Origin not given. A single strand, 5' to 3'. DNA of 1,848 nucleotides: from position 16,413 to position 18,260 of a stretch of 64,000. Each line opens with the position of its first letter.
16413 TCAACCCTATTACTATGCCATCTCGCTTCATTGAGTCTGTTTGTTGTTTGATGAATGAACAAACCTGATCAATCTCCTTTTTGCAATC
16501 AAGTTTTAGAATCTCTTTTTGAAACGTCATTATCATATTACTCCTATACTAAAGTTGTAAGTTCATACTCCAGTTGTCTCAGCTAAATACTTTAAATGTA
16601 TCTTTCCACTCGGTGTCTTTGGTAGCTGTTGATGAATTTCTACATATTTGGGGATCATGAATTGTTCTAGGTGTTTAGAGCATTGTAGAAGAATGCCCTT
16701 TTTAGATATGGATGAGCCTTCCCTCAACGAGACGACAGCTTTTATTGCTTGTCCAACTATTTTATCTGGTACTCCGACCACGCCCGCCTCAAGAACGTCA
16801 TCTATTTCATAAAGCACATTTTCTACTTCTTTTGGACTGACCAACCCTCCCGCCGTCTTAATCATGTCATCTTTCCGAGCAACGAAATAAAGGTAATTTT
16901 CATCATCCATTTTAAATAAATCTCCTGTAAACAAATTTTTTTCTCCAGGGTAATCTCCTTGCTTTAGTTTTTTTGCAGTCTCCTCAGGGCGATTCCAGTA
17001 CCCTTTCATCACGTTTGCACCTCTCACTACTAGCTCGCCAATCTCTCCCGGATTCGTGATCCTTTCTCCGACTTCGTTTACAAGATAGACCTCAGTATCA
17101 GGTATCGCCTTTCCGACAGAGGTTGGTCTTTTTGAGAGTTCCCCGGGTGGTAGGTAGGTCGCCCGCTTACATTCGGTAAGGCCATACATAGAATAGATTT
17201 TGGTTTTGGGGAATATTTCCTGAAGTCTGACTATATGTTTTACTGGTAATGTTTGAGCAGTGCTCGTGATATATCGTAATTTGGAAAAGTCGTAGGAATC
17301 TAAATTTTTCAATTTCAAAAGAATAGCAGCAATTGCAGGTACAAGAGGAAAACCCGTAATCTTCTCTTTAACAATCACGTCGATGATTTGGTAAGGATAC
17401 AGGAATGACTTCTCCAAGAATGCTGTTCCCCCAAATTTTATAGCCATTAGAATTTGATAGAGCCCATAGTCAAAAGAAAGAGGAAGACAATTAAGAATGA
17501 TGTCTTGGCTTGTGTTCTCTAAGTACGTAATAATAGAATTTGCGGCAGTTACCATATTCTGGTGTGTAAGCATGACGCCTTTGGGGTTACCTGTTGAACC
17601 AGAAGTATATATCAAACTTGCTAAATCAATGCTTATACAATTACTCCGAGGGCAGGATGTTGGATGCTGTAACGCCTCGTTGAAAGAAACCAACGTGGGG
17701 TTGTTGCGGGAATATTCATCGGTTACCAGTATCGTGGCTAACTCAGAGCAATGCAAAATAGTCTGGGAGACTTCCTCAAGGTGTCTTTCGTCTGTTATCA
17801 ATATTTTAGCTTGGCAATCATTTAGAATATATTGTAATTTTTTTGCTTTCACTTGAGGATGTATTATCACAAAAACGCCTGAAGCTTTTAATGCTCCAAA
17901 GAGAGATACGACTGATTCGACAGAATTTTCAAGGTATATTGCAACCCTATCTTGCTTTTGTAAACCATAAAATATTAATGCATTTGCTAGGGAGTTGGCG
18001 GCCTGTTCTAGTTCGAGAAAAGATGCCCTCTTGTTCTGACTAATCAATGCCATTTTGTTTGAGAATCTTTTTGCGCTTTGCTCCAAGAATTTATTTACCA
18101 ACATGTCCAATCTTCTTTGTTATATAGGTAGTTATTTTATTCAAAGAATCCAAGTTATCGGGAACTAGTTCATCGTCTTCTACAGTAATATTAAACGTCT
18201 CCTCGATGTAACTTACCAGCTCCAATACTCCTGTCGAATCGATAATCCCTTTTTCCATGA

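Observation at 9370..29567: Twenty-kilobase cell-envelope glycan island bracketed by tRNA-Glu and tRNA-Gln genes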

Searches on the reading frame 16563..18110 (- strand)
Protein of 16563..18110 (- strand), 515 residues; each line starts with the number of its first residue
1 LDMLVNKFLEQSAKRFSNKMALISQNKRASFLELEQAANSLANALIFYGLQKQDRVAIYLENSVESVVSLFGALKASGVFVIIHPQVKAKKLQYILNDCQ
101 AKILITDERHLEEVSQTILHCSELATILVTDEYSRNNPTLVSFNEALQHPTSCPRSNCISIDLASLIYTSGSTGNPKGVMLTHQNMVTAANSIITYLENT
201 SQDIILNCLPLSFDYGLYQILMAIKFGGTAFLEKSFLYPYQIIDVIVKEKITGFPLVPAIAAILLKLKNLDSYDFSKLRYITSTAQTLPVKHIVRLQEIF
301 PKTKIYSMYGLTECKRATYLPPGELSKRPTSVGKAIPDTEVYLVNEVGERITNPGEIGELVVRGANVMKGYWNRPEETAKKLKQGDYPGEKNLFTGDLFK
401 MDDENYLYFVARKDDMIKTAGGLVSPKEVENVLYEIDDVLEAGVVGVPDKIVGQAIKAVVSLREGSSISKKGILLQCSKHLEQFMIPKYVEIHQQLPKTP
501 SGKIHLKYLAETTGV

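Call 4: search_protein_families(library=pfam, proteins=[window:16563-18110:-])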
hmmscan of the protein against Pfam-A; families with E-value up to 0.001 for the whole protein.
window:16563-18110:- (515 aa): 2 families
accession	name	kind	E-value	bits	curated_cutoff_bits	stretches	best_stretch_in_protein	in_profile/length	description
PF00501.34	AMP-binding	-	1.6e-90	304.1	29.9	1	9-372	1-384/384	AMP-binding enzyme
PF13193.12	AMP-binding_C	-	6.4e-17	62.7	24.5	1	428-503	1-76/76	AMP-binding enzyme C-terminal domain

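Call 9: search_protein_families(library=ncbifam, proteins=[window:16563-18110:-], max_evalue=0.01)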
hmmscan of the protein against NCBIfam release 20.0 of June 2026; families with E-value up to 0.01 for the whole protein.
window:16563-18110:- (515 aa): 107 families (the best 25 are shown)
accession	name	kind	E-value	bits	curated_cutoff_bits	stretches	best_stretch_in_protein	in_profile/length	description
TIGR03098.1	ligase_PEP_1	hypoth_equivalog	5.1e-152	506.9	592.35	1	5-510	2-515/517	acyl-CoA ligase (AMP-forming), exosortase A system-associated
NF004837.0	PRK06187.1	subfamily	7.2e-113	377.6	476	1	2-509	7-518/531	long-chain-fatty-acid--CoA ligase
NF006182.0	PRK08316.1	subfamily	2e-104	350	663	1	4-506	12-510/523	fatty acyl-CoA synthetase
NF006181.0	PRK08314.1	subfamily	1.1e-82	278.1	705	2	136-512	179-553/563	long-chain-fatty-acid--CoA ligase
NF005801.1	PRK07656.1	equivalog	4.8e-81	272.9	657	1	7-505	5-495/500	FadD3 family acyl-CoA ligase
NF005220.0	PRK06710.1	equivalog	4.9e-81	272.5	1116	2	161-510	206-550/563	long-chain-fatty-acid--CoA ligase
NF005702.0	PRK07514.1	subfamily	2.6e-79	266.9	558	1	8-511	9-498/506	malonyl-CoA synthase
NF052269.1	Staph_lig_FadD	equivalog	5e-78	262.6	650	1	8-509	5-489/499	long-chain-fatty-acid--CoA ligase FadD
TIGR01733.1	AA-adenyl-dom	subfamily_domain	5.5e-78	262.6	317.4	1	31-442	2-407/409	amino acid adenylation domain-containing protein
NF009233.0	PRK12583.1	subfamily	3.5e-76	256.8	832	1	6-509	21-546/558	fatty acid CoA ligase family protein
NF004114.0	PRK05605.1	equivalog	3.1e-72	243.7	766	2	159-507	219-563/575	long-chain-fatty-acid--CoA ligase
NF006523.0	PRK08974.1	equivalog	3.5e-72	243.3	884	2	138-510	181-550/561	long-chain-fatty-acid--CoA ligase FadD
NF004797.0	PRK06145.1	equivalog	8.1e-71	238.9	850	1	8-508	7-490/499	acyl-CoA synthetase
NF005307.0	PRK06839.1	equivalog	2.9e-70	237.3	748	1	8-511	7-491/496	o-succinylbenzoate--CoA ligase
NF003313.0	PRK04319.1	equivalog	1.3e-69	234.9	729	1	18-507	60-555/574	acetate--CoA ligase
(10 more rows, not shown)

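Call 24: find_homologous_proteins(query=window:16563-18110:-, max_evalue=1e-30)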
Query window:16563-18110:- (515 aa): 7998 proteins with E <= 1e-30 among 8000 candidates; the best 120 are listed.
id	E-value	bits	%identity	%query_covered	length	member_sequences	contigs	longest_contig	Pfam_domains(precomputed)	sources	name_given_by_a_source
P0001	0.0e+0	1138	100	100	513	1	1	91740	PF00501.35,PF13193.13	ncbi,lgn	-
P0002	1.5e-294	995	86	100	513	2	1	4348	PF00501.35,PF13193.13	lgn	-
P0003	1.0e-250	850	73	100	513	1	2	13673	PF00501.35,PF13193.13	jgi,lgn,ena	-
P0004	4.8e-250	848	73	99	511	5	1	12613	PF00501.35,PF13193.13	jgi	-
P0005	1.0e-248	844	71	100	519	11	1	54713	PF00501.35,PF13193.13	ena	-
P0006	7.5e-246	834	70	100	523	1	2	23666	PF00501.35,PF13193.13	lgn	-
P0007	4.3e-244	829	73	98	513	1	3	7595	PF00501.35,PF13193.13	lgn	-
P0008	9.7e-241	818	71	98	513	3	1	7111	PF00501.35,PF13193.13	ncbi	-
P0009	1.6e-239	814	70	98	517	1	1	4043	PF00501.35,PF13193.13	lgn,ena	-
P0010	2.1e-235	800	71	99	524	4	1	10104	PF00501.35,PF13193.13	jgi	jgi:acyl-CoA synthetase (AMP-forming)/AMP-acid ligase II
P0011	8.3e-234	795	69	99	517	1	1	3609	PF00501.35,PF13193.13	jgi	jgi:amino acid adenylation domain-containing protein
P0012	8.9e-234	795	69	96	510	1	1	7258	PF00501.35,PF13193.13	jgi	jgi:long-chain acyl-CoA synthetase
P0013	8.4e-233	791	68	99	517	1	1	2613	PF00501.35,PF13193.13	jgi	jgi:acyl-CoA synthetase (AMP-forming)/AMP-acid ligase II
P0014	1.2e-232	791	69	98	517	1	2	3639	PF00501.35,PF13193.13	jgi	jgi:acyl-CoA synthetase (AMP-forming)/AMP-acid ligase II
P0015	4.3e-232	789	68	98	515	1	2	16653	PF00501.35,PF13193.13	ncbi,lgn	-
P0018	8.1e-230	782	68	98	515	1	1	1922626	PF00501.35,PF13193.13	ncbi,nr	ncbi:MAG: AMP-binding protein [Thermoplasmatales archaeon]|nr:MAG: AMP-binding protein [Thermoplasma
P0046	4.8e-211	720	62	99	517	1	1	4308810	PF00501.35,PF13193.13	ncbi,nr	ncbi:MAG: AMP-binding protein [Candidatus Latescibacterota bacterium]|nr:MAG: AMP-binding protein [C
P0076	4.7e-203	693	60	100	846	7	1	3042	PF00501.35,PF13193.13,PF02540.24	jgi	-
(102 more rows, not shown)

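Call 25: find_encoding_contigs(protein=P0001, flank=10000, max_places=3)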
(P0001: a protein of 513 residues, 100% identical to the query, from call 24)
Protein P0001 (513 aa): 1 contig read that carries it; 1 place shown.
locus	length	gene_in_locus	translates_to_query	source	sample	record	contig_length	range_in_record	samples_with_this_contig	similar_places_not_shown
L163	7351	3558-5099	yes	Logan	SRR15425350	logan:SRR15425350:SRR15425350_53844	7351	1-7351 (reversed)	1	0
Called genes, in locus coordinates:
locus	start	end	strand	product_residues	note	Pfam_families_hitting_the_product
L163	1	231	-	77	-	?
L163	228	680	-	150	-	PF08660:Alg14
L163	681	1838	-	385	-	PF13439:Glyco_transf_4, PF13579:Glyco_trans_4_4, PF20706:GT4-conflict, PF00534:Glycos_transf_1, PF13692:Glyco_trans_1_4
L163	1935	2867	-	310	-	PF00535:Glycos_transf_2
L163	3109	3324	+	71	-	-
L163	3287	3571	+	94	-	-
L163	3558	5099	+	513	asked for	PF00501:AMP-binding, PF13193:AMP-binding_C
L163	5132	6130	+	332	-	PF02540:NAD_synthase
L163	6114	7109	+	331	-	PF24167:DUF7411 (weak)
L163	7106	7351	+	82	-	?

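Call 26: find_encoding_contigs(protein=P0004, flank=10000, max_places=3)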
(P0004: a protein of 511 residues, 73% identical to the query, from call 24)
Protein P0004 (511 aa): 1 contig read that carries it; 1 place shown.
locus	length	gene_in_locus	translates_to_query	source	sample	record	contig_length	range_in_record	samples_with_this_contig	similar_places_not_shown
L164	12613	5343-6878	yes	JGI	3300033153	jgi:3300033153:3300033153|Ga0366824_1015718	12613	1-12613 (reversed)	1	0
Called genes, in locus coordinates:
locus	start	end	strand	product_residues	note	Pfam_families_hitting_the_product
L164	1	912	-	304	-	?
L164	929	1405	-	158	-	PF04101:Glyco_tran_28_C, PF06722:EryCIII-like_C (weak)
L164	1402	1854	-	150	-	PF08660:Alg14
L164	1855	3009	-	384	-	PF13439:Glyco_transf_4, PF13579:Glyco_trans_4_4, PF20706:GT4-conflict, PF00534:Glycos_transf_1, PF13692:Glyco_trans_1_4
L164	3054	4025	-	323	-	PF00535:Glycos_transf_2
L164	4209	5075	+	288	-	PF02388:FemAB (faint)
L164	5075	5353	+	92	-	PF00550:PP-binding (weak)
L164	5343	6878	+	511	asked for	PF00501:AMP-binding, PF13193:AMP-binding_C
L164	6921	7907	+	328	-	PF02540:NAD_synthase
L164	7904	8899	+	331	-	PF24167:DUF7411 (weak)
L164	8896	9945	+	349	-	-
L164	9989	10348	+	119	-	PF01648:ACPS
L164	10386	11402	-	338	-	PF03065:Glyco_hydro_57 (weak), PF01522:Polysacc_deac_1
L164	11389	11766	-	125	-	-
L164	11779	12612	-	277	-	?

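Call 27: find_encoding_contigs(protein=P0003, flank=10000, max_places=3)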
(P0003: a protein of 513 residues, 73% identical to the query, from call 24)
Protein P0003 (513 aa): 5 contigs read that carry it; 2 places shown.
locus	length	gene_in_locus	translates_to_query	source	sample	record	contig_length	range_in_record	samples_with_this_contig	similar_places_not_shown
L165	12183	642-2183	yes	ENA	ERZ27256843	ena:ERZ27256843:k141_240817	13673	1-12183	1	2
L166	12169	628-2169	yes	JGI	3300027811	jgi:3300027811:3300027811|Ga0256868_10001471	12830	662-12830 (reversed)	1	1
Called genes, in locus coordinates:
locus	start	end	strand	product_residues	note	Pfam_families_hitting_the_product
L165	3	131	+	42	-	?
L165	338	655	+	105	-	-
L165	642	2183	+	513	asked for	PF00501:AMP-binding, PF13193:AMP-binding_C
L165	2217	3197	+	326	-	PF02540:NAD_synthase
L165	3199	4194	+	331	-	PF24167:DUF7411 (weak)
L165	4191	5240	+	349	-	PF00583:Acetyltransf_1 (faint)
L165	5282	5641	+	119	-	PF01648:ACPS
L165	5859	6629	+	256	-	PF02388:FemAB (faint)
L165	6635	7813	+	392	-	PF13480:Acetyltransf_6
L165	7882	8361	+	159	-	-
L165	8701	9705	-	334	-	PF03065:Glyco_hydro_57 (weak), PF01522:Polysacc_deac_1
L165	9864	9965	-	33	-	-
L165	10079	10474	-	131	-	-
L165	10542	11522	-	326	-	PF07760:DUF1616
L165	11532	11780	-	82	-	PF26161:DUF8044 (weak)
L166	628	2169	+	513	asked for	PF00501:AMP-binding, PF13193:AMP-binding_C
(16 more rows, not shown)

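Call 61: find_encoding_contigs(protein=P0018, flank=10000, max_places=1)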
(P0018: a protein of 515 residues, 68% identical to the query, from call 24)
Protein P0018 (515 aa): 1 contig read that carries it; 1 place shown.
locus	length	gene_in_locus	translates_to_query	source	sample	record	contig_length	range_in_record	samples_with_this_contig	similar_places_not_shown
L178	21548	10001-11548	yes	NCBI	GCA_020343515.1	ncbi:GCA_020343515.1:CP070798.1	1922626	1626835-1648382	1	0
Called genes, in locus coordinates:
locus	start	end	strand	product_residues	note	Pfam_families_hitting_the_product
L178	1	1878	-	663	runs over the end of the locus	PF03169:OPT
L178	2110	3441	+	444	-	-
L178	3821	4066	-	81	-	-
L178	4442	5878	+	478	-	PF00209:SNF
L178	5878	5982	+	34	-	-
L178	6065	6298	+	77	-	-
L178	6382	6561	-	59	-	-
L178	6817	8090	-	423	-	PF01364:Peptidase_C25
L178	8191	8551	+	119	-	PF01522:Polysacc_deac_1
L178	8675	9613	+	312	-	PF01073:3Beta_HSD, PF01370:Epimerase, PF02719:Polysacc_synt_2, PF04321:RmlD_sub_bind, PF07993:NAD_binding_4 (weak), PF13460:NAD_binding_10 (weak), PF16363:GDP_Man_Dehyd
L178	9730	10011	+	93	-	-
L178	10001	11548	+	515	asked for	PF00501:AMP-binding, PF13193:AMP-binding_C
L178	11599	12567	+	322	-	PF02540:NAD_synthase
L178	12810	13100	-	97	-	-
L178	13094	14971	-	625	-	PF22842:Pel9A-like_beta_helix (weak), PF05048:NosD, PF13229:Beta_helix, PF05048:NosD, PF00801:PKD, PF18911:PKD_4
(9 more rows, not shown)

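Call 62: find_encoding_contigs(protein=P0046, flank=10000, max_places=1)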
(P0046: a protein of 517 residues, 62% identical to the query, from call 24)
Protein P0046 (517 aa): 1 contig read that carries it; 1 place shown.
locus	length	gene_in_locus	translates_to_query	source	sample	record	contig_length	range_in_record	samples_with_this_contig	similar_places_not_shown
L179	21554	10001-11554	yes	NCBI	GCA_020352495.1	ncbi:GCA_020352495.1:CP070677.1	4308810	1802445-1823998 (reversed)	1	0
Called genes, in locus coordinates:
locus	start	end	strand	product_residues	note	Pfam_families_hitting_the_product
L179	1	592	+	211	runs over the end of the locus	PF00440:TetR_N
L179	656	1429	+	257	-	PF17131:TP_0789-like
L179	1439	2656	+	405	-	PF12704:MacB_PCD, PF02687:FtsX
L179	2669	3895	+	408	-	PF12704:MacB_PCD, PF02687:FtsX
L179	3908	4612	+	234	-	PF00005:ABC_tran, PF02463:SMC_N (faint), PF13304:AAA_21 (faint)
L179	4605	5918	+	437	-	-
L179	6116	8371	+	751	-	PF06452:CBM9_1, PF19313:DUF5916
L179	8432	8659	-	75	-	PF12844:HTH_19, PF13560:HTH_31, PF01381:HTH_3, PF13443:HTH_26 (weak)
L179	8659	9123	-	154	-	-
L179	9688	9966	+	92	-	-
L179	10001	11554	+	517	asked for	PF00501:AMP-binding, PF13193:AMP-binding_C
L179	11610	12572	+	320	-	PF02540:NAD_synthase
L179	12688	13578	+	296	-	-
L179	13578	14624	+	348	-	-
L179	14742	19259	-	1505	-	PF00037:Fer4 (faint), PF12797:Fer4_2 (faint), PF12837:Fer4_6 (faint), PF14697:Fer4_21, PF02775:TPP_enzyme_C, PF01558:POR, PF01855:POR_N, PF17147:PFOR_II, +3 more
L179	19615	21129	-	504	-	PF00171:Aldedh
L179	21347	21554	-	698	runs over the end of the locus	PF01432:Peptidase_M3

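Call 77: find_encoding_contigs(protein=P0005, flank=10000, max_places=1)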
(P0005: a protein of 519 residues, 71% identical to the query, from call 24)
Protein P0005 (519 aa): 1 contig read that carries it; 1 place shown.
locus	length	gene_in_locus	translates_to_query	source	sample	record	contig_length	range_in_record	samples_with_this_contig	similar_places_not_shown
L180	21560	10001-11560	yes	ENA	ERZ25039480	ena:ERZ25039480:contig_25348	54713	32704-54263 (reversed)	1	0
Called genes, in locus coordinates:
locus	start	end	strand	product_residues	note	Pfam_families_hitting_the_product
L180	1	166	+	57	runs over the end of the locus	-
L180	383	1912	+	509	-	PF12965:DUF3854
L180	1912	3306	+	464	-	-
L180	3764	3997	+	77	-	-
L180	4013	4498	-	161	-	-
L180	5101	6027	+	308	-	PF00174:Oxidored_molyb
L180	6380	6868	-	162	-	-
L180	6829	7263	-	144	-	-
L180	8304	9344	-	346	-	PF00872:Transposase_mut, PF10551:MULE (weak)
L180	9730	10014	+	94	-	-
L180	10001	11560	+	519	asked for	PF00501:AMP-binding, PF13193:AMP-binding_C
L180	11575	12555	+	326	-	PF02540:NAD_synthase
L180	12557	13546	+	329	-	PF24167:DUF7411 (weak)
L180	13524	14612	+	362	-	-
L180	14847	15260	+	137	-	PF00903:Glyoxalase, PF13669:Glyoxalase_4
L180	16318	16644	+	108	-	PF12762:DDE_Tnp_IS1595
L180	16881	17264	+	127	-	PF01648:ACPS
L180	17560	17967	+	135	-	-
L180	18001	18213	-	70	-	-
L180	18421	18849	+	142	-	PF01575:MaoC_dehydratas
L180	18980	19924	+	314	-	-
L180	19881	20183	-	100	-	-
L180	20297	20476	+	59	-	-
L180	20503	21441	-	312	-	PF05598:DUF772, PF01609:DDE_Tnp_1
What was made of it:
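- In L179 and L180 the cassette is not next to glycan genes (calls 62, 77), so its product need not be a glycan substituent.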

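Call 84: search_solved_structures(query=window:16563-18110:-, max_evalue=1e-40)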
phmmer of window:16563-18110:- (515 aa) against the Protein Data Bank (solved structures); distinct sequences matched with E-value up to 1e-40: 40.
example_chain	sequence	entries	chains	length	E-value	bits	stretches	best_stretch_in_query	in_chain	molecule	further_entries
6mfy_A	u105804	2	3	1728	1.1e-84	288.1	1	4-514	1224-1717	Linear gramicidin synthase subunit A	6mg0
6mfz_A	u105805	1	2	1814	1.3e-84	287.8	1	4-514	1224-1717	Linear gramicidin synthase subunit A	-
9be3_A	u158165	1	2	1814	1.3e-84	287.8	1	4-514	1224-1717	Linear gramicidin synthase subunit A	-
9be4_A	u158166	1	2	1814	1.3e-84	287.8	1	4-514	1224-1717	Linear gramicidin synthase subunit A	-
9meh_A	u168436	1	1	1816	1.3e-84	287.8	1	4-514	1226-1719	Linear gramicidin synthase subunit A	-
3wvn_A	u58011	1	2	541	8.2e-60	206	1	4-511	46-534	Non-ribosomal peptide synthetase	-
9bfd_A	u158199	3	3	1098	8.2e-58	199.4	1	5-511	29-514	Tyrocidine synthase 1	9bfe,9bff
4fuq_A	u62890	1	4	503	3.4e-56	194.1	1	25-512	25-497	Malonyl CoA synthetase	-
4fut_A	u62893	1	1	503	2.2e-55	191.4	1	25-512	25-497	Malonyl CoA synthetase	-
4gxr_A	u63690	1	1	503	5.3e-54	186.9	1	25-512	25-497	Malonyl CoA synthetase, Benzoate-CoA ligase Chimeric protein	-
8xjz_C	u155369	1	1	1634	1.8e-53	185.1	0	26-488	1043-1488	Peptide synthetase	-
4gxq_A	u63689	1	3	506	2e-52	181.7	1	25-512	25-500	Malonyl CoA synthetase, Benzoate-CoA ligase Chimeric protein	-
3wv4_A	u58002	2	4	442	2.9e-51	177.8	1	4-411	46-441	Non-ribosomal peptide synthetase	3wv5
5ie0_A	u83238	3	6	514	3.3e-51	177.7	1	7-511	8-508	Oxalate--CoA ligase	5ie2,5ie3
3g7s_A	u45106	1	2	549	7e-51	176.6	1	11-511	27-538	Long-chain-fatty-acid--CoA ligase (FadD-1)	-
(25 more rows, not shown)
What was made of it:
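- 16563..18110 (-): Stand-alone adenylating enzyme. Its closest solved relatives are NRPS A domains (LgrA, 288 bits). TIGR03098 scores 507 bits, below its 592-bit cut-off. calls 4, 9, 24, 84
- The adenylating enzyme's best solved match is the NRPS LgrA A domain, at 288 bits against about 190 for CoA ligases (call 84).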

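Call 86: find_related_loci(query=window:16563-18110:-, collection=viral_contigs, flank=10000)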
Query window:16563-18110:- (515 aa) in viral_contigs; peptide patterns used: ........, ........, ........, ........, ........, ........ (x = any residue, [..] = any of these).
No stretch of DNA in the collection matches any of the patterns.
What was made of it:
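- No viral contig carries the adenylating enzyme (call 86).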
